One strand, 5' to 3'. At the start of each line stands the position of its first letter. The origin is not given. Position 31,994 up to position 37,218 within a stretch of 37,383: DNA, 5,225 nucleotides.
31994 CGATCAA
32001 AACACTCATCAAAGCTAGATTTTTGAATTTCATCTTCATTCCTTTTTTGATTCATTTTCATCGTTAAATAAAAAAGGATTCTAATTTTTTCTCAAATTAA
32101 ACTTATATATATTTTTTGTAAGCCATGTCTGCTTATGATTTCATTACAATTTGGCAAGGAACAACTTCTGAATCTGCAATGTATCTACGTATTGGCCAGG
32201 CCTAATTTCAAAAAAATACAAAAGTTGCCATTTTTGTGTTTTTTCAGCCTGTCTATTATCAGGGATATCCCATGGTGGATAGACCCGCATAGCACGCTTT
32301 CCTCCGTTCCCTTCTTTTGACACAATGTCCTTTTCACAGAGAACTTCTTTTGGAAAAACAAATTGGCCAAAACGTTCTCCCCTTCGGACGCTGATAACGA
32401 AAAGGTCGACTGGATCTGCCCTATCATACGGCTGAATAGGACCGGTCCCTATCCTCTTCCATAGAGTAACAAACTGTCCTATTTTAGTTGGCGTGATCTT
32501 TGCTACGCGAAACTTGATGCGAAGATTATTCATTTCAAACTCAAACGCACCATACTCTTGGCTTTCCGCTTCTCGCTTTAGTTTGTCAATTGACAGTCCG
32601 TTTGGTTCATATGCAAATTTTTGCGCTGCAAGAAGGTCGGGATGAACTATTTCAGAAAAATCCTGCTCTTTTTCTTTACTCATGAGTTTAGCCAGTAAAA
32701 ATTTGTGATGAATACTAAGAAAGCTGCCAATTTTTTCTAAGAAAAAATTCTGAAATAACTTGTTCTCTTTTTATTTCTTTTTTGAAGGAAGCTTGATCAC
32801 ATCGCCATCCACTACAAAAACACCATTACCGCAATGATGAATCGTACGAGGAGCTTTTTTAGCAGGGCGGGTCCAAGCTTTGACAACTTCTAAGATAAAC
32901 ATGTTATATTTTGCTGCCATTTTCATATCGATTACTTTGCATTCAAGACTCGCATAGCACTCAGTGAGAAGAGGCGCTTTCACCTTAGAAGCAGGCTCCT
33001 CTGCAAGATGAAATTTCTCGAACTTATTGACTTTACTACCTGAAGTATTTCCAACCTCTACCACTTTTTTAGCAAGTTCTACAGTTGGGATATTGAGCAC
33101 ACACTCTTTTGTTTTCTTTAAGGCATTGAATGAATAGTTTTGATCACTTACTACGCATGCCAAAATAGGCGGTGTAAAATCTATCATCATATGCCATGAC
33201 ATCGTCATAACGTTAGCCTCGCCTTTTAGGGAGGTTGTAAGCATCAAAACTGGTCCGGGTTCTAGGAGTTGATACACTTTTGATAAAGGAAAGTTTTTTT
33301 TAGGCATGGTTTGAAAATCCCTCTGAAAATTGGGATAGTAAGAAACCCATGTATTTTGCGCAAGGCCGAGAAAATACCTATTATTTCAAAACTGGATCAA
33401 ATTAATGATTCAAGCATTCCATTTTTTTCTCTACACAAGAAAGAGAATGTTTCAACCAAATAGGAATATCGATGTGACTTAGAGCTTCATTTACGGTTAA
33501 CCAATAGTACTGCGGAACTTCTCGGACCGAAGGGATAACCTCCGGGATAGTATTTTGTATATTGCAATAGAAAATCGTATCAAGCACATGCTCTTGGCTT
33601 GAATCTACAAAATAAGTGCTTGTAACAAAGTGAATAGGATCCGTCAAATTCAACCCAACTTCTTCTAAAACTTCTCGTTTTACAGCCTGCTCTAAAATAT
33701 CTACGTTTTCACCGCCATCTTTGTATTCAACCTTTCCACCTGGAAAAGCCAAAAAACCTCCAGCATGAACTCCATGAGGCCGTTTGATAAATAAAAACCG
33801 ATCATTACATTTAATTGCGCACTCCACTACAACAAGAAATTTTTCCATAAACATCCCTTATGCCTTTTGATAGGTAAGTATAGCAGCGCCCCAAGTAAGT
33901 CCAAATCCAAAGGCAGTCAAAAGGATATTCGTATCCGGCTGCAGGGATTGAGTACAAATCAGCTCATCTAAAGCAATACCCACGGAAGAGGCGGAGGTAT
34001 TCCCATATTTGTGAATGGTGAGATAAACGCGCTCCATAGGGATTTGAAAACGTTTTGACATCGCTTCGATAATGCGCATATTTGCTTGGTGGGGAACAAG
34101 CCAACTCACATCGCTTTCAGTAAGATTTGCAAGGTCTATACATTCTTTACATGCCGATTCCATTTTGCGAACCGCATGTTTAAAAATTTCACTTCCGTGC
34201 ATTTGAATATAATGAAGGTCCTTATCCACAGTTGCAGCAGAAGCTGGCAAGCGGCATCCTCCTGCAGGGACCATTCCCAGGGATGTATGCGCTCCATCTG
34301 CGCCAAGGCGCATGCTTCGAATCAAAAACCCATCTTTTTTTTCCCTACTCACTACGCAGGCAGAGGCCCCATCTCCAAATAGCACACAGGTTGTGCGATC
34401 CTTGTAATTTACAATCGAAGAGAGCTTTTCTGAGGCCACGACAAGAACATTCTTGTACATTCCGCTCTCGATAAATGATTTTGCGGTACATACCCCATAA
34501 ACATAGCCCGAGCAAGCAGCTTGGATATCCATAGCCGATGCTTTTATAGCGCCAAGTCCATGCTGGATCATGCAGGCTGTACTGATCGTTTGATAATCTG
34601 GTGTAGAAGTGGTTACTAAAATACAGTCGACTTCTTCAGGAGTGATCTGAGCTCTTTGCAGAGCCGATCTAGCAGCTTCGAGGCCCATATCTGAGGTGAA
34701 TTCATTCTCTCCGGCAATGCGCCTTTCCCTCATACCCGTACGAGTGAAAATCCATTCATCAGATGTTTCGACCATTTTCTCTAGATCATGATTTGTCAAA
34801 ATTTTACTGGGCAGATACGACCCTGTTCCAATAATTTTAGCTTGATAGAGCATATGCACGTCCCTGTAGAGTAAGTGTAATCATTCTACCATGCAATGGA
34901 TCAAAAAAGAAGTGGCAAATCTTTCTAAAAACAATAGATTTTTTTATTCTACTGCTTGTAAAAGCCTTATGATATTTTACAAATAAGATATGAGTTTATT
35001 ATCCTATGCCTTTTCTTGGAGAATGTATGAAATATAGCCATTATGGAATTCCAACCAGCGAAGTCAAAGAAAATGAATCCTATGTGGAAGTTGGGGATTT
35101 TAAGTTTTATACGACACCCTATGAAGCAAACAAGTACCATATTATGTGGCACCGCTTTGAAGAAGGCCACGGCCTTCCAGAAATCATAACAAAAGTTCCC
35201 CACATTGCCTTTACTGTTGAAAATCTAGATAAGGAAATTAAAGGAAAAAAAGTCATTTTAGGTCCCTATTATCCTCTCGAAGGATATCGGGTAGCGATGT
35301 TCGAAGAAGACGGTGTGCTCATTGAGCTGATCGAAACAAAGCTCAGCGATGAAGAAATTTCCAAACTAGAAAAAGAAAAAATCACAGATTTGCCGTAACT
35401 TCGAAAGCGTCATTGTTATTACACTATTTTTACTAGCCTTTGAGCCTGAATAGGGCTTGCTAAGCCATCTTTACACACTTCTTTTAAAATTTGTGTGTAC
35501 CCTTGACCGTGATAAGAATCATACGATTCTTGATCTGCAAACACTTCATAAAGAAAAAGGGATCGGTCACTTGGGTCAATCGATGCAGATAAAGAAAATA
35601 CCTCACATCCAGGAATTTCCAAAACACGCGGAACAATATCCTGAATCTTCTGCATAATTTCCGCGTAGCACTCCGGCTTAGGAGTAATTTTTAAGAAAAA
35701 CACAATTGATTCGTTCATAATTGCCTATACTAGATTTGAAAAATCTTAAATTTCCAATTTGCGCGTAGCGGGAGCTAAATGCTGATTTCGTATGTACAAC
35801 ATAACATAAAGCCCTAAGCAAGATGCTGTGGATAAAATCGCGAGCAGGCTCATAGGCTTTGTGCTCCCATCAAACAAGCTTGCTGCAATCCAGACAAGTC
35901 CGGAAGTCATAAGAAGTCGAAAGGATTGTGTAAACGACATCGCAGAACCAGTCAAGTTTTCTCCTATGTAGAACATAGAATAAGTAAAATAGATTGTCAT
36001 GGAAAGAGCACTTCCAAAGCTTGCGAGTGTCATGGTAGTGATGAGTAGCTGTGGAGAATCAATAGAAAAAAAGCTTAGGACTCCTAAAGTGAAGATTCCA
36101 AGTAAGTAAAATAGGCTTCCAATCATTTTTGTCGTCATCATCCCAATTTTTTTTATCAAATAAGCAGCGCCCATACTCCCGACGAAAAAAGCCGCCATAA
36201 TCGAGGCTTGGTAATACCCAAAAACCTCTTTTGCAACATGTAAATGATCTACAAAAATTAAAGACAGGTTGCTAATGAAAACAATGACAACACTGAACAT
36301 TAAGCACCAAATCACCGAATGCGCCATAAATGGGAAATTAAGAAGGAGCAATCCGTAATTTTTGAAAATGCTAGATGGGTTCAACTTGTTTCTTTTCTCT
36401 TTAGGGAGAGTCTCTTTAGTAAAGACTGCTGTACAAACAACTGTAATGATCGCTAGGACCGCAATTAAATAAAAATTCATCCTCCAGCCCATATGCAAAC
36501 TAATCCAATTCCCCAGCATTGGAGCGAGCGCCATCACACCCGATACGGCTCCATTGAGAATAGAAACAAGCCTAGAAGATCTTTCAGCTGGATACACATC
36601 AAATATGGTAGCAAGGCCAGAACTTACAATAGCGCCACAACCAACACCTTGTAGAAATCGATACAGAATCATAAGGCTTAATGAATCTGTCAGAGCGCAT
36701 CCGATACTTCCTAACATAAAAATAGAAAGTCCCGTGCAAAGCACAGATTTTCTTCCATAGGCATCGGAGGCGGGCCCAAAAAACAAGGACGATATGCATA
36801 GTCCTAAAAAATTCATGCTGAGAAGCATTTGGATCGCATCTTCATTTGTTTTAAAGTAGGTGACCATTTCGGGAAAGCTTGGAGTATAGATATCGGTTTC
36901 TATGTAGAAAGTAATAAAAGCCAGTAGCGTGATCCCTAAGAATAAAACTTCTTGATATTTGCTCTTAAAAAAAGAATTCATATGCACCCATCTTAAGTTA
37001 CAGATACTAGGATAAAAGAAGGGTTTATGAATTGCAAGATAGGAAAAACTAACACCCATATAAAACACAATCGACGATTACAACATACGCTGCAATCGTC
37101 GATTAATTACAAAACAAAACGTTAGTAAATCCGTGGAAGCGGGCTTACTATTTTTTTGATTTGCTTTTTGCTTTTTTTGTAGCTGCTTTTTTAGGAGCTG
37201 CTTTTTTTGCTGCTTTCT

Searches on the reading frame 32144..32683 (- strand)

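Call 13: search_protein_families(library=pfam, proteins=[window:32144-32683:-], max_evalue=0.001)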
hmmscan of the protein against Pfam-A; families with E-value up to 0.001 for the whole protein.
window:32144-32683:- (179 aa): 1 family
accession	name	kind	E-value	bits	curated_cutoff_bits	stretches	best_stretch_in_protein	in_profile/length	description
PF08877.16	MepB-like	-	5.4e-51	171.9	27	1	38-159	1-122/122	MepB-like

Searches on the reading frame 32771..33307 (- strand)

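Call 13: search_protein_families(library=pfam, proteins=[window:32771-33307:-], max_evalue=0.001)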
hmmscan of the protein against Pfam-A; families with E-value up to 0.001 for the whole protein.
window:32771-33307:- (178 aa): 1 family
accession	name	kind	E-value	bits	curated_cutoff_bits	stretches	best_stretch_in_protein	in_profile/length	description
PF01613.24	Flavin_Reduct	-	6.9e-28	98.1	27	1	17-152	5-139/153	Flavin reductase like domain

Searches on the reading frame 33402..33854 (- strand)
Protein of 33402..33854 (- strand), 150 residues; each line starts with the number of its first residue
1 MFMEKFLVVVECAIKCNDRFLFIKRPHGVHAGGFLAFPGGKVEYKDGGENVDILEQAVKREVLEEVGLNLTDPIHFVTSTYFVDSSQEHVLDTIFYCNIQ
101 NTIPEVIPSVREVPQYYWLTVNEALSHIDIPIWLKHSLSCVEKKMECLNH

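Call 13: search_protein_families(library=pfam, proteins=[window:33402-33854:-], max_evalue=0.001)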
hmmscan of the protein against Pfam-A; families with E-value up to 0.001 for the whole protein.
window:33402-33854:- (150 aa): 3 families
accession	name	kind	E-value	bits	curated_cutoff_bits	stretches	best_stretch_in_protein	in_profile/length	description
PF00293.34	NUDIX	-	1.4e-11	45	21.1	1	14-126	9-119/134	NUDIX domain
PF14815.12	NUDIX_4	-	2e-05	24.8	35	1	13-131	4-104/113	NUDIX domain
PF22327.2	Nudt16-like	-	0.00079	19.8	27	1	33-89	33-83/161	U8 snoRNA-decapping enzyme-like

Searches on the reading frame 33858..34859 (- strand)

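Call 13: search_protein_families(library=pfam, proteins=[window:33858-34859:-], max_evalue=0.001)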
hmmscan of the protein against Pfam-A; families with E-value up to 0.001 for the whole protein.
window:33858-34859:- (333 aa): 4 families
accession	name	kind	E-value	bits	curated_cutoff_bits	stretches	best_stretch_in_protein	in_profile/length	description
PF08541.16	ACP_syn_III_C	-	1.7e-32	111.8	26.6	1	243-329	3-89/90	3-Oxoacyl-[acyl-carrier-protein (ACP)] synthase III C terminal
PF08545.16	ACP_syn_III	-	7.2e-31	106.4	24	1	110-189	1-80/80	3-Oxoacyl-[acyl-carrier-protein (ACP)] synthase III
PF00108.29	Thiolase_N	-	7.2e-09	35.8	26.4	1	40-178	8-140/260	Thiolase, N-terminal domain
PF07451.17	SpoVAD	-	6.9e-05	22.2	22.1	0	56-149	52-139/329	Stage V sporulation protein AD (SpoVAD)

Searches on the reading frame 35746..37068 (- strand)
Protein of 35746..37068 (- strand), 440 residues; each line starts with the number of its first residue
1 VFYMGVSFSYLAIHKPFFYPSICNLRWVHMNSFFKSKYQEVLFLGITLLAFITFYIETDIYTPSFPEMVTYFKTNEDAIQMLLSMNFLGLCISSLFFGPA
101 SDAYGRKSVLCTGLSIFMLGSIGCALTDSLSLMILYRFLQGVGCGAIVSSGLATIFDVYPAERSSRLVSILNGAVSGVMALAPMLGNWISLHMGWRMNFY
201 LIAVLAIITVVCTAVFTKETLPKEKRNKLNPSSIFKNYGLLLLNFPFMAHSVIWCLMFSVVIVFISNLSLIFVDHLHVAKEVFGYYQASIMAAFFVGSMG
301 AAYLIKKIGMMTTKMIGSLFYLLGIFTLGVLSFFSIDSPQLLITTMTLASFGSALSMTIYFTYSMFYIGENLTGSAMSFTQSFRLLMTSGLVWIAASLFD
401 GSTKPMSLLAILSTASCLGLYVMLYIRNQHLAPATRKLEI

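Call 48: search_protein_families(library=pfam, proteins=[window:35746-37068:-], max_evalue=0.00001)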
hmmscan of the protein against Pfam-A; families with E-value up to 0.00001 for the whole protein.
window:35746-37068:- (440 aa): 3 families
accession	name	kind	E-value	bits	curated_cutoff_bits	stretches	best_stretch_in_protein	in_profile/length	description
PF07690.21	MFS_1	-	7.2e-48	163.7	33.4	1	48-387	2-342/347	Major Facilitator Superfamily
PF00083.30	Sugar_tr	-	7.2e-13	48.6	22.3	1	64-219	27-193/452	Sugar (and other) transporter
PF13347.12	MFS_2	-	2.6e-09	36.6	27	1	176-359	148-334/427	MFS/sugar transport protein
